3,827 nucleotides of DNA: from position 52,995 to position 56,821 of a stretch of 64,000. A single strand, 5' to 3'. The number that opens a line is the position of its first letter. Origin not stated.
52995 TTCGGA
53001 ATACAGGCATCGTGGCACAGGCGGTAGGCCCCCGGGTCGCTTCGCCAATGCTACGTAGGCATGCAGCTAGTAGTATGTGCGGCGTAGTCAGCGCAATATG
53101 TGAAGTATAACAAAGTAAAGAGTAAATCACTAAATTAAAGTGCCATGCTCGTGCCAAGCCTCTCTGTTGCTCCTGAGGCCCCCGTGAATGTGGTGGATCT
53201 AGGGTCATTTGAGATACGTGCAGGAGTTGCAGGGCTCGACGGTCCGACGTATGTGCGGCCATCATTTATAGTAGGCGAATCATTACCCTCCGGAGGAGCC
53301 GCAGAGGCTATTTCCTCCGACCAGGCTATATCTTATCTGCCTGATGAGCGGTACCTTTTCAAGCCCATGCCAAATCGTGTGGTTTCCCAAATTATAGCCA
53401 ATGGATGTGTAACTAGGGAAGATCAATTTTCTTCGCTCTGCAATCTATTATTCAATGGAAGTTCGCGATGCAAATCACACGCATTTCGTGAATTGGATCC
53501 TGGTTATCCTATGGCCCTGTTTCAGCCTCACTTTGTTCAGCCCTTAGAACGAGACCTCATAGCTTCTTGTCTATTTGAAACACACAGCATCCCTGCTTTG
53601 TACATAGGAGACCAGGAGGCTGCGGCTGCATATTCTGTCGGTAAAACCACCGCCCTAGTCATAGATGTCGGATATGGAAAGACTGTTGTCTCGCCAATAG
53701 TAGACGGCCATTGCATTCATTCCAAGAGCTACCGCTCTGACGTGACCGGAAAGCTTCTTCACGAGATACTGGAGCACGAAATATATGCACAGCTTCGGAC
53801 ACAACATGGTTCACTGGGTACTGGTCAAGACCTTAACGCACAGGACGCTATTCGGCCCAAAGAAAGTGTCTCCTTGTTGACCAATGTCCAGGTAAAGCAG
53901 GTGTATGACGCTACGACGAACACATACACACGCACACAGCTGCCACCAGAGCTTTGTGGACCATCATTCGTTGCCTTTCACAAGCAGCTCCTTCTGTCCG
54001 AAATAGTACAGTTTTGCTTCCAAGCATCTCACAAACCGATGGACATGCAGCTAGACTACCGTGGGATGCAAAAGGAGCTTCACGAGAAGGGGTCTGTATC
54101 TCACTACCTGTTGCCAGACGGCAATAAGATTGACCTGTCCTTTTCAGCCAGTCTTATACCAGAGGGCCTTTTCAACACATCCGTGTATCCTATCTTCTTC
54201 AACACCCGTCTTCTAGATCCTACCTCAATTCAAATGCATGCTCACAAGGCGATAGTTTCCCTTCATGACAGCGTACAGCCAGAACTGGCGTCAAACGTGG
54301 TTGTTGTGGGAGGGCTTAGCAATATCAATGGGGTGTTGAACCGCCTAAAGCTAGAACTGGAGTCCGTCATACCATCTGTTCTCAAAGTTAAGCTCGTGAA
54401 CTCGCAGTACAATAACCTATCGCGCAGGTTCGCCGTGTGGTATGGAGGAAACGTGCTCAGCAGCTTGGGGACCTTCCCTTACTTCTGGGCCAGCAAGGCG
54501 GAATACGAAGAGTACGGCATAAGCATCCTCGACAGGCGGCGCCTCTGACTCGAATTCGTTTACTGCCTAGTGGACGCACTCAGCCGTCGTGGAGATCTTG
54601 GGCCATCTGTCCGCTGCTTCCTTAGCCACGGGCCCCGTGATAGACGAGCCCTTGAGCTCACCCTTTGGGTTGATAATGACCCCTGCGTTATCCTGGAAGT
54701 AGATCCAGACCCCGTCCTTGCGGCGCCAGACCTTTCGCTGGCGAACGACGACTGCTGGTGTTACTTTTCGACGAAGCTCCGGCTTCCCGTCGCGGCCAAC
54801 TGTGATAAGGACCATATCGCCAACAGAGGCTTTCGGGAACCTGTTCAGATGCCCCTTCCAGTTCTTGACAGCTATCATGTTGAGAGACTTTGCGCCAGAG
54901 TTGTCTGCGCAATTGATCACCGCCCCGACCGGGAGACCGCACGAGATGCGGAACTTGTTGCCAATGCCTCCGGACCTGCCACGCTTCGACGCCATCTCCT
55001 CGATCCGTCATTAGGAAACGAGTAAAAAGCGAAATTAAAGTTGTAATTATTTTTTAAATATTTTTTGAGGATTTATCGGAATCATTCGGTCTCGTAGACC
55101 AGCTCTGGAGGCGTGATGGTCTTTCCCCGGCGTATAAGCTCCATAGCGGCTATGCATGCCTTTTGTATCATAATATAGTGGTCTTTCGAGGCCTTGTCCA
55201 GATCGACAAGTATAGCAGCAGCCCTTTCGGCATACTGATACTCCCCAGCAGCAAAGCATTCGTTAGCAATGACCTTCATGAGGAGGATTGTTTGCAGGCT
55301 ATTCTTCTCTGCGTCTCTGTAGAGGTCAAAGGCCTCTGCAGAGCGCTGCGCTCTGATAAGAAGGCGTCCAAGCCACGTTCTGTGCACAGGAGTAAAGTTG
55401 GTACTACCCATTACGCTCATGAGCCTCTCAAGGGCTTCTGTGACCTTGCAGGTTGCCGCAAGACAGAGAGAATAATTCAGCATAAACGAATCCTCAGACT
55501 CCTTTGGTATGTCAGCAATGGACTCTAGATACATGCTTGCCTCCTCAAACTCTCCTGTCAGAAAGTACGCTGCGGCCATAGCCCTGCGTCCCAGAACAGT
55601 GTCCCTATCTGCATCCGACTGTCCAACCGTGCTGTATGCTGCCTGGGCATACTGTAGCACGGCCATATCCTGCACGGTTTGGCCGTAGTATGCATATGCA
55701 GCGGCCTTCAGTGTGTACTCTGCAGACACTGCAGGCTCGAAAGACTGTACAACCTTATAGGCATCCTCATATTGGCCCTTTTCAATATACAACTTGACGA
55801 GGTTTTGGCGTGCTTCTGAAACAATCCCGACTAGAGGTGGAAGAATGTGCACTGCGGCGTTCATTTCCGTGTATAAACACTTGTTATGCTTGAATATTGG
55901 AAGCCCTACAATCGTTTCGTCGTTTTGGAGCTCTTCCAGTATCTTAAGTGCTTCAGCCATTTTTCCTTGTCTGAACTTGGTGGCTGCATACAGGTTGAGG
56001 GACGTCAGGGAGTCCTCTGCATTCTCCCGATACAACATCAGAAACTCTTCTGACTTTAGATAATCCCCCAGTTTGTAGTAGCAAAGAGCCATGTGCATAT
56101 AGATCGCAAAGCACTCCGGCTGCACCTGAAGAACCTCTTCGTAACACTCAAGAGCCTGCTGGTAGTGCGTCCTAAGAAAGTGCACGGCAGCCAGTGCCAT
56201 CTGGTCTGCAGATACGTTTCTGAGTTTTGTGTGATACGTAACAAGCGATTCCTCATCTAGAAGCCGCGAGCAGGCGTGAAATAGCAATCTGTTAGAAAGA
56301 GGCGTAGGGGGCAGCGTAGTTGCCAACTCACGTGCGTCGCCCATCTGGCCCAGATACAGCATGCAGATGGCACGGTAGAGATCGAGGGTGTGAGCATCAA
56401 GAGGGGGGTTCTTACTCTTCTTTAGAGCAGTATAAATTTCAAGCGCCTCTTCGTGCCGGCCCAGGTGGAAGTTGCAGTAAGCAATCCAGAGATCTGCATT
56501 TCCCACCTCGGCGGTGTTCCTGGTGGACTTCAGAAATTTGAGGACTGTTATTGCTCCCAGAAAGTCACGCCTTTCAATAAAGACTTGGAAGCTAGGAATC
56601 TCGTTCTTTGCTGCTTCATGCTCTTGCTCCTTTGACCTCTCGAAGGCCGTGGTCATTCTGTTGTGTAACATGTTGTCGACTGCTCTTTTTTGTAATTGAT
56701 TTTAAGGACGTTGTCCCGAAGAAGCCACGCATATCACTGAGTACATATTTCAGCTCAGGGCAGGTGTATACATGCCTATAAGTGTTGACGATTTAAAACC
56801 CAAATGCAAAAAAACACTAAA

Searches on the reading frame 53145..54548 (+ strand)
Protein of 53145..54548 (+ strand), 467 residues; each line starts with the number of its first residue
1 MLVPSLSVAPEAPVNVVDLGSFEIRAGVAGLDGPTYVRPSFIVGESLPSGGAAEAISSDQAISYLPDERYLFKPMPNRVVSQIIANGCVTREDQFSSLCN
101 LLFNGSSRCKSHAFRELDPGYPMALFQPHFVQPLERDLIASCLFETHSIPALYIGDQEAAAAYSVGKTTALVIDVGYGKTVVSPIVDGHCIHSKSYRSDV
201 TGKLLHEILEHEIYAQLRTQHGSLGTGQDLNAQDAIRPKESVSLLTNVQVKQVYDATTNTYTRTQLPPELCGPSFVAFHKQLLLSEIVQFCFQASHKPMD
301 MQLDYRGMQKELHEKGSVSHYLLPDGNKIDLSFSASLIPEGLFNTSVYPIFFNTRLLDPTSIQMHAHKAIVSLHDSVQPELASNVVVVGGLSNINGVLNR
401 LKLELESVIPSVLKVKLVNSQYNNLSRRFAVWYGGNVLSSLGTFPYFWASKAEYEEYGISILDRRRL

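Call 43: search_protein_families(library=pfam, proteins=[window:53145-54548:+], max_evalue=0.001)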
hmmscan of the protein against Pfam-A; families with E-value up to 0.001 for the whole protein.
window:53145-54548:+ (467 aa): 1 family
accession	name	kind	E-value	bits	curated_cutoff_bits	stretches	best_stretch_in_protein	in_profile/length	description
PF00022.25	Actin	-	5.3e-65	220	27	1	12-465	4-408/410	Actin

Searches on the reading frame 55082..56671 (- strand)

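Call 43: search_protein_families(library=pfam, proteins=[window:55082-56671:-], max_evalue=0.001)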
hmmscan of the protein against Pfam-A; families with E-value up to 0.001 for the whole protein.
window:55082-56671:- (529 aa): 17 families
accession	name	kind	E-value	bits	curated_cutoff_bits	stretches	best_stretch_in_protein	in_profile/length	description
PF14559.12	TPR_19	-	1.2e-15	58.1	25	1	170-220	7-57/68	Tetratricopeptide repeat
PF12895.13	ANAPC3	-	3.1e-15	56.6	27.2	2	168-247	3-81/82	Anaphase-promoting complex, cyclosome, subunit 3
PF13432.12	TPR_16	-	1e-12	48.7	32.7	1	169-211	12-54/65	Tetratricopeptide repeat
PF13424.12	TPR_12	-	1.1e-12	48.4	30.1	1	188-247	3-70/77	Tetratricopeptide repeat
PF13428.12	TPR_14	-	9e-10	38.7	23.5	0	157-195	4-42/44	Tetratricopeptide repeat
PF07719.23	TPR_2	-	9.3e-09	35.2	27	1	158-186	5-33/34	Tetratricopeptide repeat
PF13181.12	TPR_8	-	1.6e-07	31.4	25.7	0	190-212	3-25/34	Tetratricopeptide repeat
PF00515.34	TPR_1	-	3e-07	30.4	27.8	0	161-187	8-34/34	Tetratricopeptide repeat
PF13371.12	TPR_9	-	4.1e-07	30.4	35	1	162-221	3-62/73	Tetratricopeptide repeat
PF09613.16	HrpB1_HrpK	-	8.7e-06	25.9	29.3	0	270-354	33-113/126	Bacterial type III secretion protein (HrpB1_HrpK)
PF13174.12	TPR_6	-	9.7e-06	26.3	26.3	0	59-85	2-28/33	Tetratricopeptide repeat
PF13414.12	TPR_11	-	1.2e-05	25.3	26.8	1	170-202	10-42/42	TPR repeat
PF25064.1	ARM_TT21_5th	-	0.0001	23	27.8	1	156-252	3-102/117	TT21 fifth ARM repeats domain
PF13041.12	PPR_2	-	0.00016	22.1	30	0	69-90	15-36/50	PPR repeat family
PF20308.4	TPR-S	-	0.0002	22.4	27.6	0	170-216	2-46/102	Tetratricopeptide Repeats-Sensor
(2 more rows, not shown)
